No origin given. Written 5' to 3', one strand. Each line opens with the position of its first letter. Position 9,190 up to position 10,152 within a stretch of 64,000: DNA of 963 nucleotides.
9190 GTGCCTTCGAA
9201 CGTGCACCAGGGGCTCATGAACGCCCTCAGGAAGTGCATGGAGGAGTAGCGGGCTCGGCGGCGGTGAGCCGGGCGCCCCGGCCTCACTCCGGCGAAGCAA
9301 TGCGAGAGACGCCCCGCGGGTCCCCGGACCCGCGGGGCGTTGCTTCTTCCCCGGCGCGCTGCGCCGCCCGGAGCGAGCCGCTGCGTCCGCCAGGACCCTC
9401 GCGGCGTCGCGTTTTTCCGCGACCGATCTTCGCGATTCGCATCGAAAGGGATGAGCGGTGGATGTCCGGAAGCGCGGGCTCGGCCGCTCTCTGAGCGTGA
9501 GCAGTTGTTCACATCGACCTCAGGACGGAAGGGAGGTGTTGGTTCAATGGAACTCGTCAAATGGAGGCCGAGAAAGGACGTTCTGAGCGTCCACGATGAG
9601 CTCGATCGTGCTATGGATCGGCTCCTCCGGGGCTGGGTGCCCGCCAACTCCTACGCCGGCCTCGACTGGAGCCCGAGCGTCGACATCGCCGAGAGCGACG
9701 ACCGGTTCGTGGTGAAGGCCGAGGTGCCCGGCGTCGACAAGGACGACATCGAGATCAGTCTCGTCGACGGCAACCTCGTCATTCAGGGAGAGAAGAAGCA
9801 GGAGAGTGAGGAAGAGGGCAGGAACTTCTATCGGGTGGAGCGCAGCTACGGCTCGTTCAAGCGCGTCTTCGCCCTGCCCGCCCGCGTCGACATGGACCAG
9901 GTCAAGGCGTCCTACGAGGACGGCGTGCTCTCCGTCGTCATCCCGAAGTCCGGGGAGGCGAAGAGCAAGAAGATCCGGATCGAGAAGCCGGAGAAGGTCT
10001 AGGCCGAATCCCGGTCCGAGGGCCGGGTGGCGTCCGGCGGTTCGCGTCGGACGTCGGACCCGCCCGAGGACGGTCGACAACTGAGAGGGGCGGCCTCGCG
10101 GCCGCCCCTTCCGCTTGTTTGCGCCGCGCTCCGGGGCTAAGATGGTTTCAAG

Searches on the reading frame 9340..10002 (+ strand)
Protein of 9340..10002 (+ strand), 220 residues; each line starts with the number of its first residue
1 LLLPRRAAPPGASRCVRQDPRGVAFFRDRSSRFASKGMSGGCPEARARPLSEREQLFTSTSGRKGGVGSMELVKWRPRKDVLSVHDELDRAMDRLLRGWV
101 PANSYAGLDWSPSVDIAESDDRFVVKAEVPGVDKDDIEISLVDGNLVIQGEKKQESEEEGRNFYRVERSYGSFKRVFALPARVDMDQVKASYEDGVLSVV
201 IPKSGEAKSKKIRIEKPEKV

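Call 64: search_protein_families(library=pfam, proteins=[window:9340-10002:+], max_evalue=0.00001)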
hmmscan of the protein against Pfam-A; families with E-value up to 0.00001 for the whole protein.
window:9340-10002:+ (220 aa): 2 families
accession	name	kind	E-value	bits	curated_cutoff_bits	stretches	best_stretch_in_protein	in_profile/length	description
PF00011.27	HSP20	-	1.6e-27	96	20.8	1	115-214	1-101/102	Hsp20/alpha crystallin family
PF17886.7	ArsA_HSP20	-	1.7e-09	37.6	22.5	1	120-199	1-61/63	HSP20-like domain found in ArsA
